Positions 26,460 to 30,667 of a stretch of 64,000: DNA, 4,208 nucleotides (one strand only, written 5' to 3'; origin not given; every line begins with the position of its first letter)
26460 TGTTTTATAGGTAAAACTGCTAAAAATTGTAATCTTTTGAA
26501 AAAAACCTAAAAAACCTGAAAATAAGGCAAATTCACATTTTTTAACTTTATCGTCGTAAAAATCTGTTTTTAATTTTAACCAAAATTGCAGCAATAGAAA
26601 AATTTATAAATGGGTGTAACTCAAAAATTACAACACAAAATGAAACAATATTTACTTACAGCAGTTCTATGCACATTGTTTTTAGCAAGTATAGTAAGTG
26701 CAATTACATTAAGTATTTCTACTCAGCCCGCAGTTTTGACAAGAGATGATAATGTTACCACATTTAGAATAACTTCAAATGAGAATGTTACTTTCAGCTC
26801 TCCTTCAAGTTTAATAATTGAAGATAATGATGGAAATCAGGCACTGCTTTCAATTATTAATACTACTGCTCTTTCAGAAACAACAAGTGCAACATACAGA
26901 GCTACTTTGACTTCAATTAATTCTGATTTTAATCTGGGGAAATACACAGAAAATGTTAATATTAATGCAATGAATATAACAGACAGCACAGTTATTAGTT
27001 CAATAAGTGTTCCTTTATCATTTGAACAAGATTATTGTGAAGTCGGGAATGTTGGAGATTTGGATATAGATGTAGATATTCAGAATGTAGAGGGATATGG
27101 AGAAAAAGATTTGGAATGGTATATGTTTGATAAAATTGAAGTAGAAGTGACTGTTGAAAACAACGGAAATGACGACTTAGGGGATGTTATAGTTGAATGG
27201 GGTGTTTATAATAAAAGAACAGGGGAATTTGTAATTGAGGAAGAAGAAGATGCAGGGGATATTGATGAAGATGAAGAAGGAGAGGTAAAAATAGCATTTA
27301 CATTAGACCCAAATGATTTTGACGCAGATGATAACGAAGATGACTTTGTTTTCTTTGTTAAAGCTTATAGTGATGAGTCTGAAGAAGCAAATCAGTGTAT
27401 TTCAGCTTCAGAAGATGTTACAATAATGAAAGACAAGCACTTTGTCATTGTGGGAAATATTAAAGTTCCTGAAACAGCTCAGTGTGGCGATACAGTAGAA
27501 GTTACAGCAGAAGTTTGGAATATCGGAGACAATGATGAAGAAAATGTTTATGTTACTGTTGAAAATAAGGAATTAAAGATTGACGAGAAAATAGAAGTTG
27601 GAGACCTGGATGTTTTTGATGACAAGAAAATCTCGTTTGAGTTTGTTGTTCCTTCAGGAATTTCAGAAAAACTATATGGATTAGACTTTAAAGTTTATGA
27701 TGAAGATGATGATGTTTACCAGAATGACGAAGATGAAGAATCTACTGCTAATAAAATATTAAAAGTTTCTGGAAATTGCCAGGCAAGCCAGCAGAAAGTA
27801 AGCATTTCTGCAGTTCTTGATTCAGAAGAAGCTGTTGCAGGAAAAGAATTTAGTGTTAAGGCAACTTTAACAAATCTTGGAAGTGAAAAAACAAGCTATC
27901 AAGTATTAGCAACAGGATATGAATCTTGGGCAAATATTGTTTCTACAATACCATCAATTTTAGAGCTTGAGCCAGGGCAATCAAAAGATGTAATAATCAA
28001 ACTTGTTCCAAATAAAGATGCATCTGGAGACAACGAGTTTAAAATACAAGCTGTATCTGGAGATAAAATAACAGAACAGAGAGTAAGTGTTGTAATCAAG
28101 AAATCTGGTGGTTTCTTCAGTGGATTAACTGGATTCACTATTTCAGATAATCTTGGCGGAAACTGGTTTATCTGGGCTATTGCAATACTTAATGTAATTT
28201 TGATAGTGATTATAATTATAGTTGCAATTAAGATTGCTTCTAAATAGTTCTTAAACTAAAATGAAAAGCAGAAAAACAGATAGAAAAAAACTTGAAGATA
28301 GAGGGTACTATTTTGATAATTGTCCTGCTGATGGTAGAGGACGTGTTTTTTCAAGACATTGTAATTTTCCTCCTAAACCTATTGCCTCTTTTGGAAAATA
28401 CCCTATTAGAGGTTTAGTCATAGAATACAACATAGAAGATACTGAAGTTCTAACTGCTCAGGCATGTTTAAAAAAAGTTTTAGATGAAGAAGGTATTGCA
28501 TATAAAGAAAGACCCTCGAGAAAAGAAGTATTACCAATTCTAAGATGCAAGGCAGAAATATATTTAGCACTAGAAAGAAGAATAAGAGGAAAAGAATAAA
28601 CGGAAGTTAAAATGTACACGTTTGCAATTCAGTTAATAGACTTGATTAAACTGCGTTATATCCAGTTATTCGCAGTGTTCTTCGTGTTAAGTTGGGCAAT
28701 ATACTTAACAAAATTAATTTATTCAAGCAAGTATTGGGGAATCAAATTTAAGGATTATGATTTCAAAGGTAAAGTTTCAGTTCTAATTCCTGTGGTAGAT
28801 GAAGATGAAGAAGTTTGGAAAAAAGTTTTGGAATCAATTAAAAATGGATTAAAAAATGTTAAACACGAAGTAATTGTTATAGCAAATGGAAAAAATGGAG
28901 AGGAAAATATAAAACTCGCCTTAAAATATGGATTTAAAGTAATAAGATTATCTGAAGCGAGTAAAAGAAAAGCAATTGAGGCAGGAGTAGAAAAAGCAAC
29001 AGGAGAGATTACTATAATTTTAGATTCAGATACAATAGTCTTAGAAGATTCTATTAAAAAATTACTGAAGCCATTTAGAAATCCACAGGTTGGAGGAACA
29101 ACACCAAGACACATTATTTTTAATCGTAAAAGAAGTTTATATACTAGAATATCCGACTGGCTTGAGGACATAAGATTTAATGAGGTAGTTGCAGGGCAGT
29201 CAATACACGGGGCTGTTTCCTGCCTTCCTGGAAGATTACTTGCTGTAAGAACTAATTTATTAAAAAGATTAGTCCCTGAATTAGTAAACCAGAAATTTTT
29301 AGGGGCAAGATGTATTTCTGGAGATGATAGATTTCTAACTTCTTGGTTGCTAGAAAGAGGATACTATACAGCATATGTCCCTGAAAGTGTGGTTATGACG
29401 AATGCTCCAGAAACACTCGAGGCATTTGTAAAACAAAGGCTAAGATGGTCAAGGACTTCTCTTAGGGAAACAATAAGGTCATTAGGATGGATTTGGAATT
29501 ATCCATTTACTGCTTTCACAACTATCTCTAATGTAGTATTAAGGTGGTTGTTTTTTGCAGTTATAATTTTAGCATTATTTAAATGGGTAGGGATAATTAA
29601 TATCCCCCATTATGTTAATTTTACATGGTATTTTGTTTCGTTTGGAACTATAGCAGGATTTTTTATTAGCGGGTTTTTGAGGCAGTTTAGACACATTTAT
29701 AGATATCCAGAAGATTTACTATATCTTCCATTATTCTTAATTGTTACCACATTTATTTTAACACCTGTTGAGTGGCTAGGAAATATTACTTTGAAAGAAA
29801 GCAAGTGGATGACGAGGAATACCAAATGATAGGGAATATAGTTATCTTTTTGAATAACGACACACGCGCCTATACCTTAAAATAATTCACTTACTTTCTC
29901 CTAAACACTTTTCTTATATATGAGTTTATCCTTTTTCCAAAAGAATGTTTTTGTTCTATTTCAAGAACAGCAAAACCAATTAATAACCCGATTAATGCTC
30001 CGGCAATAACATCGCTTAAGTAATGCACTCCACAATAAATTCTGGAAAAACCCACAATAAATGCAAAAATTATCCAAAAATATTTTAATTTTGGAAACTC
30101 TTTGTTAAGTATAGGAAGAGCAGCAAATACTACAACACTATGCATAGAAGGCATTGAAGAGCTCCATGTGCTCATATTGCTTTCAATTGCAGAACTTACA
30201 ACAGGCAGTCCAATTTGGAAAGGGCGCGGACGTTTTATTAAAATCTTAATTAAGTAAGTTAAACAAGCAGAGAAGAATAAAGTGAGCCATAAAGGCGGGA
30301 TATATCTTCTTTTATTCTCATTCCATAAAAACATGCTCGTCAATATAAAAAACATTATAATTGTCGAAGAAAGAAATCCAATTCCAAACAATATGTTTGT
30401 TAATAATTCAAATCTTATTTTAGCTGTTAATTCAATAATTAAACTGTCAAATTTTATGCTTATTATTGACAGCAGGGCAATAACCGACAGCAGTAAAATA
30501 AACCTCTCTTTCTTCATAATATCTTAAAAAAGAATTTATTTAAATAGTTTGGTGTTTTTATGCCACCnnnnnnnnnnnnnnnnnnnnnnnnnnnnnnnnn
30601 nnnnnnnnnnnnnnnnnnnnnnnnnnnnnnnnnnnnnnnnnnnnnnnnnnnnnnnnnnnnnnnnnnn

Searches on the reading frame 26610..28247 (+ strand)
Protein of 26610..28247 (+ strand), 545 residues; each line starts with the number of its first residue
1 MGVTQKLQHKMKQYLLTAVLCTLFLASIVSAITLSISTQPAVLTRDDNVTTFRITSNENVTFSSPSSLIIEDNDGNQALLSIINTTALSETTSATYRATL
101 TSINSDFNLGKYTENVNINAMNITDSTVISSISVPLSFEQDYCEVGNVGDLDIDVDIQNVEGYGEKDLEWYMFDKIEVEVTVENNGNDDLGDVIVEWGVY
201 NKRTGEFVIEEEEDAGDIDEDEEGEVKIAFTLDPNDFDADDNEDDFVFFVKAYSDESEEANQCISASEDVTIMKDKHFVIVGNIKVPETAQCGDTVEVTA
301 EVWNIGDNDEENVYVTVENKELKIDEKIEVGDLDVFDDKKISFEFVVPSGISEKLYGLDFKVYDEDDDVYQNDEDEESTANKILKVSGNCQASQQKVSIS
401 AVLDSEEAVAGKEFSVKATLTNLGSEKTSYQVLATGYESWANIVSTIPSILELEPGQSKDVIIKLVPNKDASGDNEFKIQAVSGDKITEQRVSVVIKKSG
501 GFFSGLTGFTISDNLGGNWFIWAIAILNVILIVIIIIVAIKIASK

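Call 38: search_protein_families(library=pfam, max_evalue=0.001, proteins=[window:26610-28247:+])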
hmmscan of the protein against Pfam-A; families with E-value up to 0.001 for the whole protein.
window:26610-28247:+ (545 aa): 1 family
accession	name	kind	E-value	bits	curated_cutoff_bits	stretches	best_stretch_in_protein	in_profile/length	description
PF07705.17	CARDB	-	8.6e-09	36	22.7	1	403-490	10-92/101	CARDB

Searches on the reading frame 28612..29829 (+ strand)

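Call 38: search_protein_families(library=pfam, max_evalue=0.001, proteins=[window:28612-29829:+])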
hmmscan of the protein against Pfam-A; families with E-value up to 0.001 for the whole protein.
window:28612-29829:+ (405 aa): 5 families
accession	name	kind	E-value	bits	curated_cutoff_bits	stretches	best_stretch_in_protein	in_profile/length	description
PF13641.12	Glyco_tranf_2_3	-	3.2e-26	93.2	27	1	55-282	3-230/230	Glycosyltransferase like family 2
PF13632.12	Glyco_trans_2_3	-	2e-17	64.1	27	1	134-349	2-194/198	Glycosyl transferase family group 2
PF00535.33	Glycos_transf_2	-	6.4e-16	59.2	23.3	1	56-191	1-138/168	Glycosyl transferase family 2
PF03142.21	Chitin_synth_2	-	5.1e-13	48.9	27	1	124-283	195-374/527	Chitin synthase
PF13506.12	Glyco_transf_21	-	7.4e-09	35.7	21.7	1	118-281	18-174/174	Glycosyl transferase family 21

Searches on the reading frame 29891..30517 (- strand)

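Call 38: search_protein_families(library=pfam, max_evalue=0.001, proteins=[window:29891-30517:-])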
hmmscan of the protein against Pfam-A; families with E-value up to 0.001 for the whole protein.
window:29891-30517:- (208 aa): 2 families
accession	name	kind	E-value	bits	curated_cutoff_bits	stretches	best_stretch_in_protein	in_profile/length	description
PF01569.27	PAP2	-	1.4e-22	80.3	27.2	1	77-190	6-127/130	PAP2 superfamily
PF14378.12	PAP2_3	-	2.1e-09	37.9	27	1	111-180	116-187/190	PAP2 superfamily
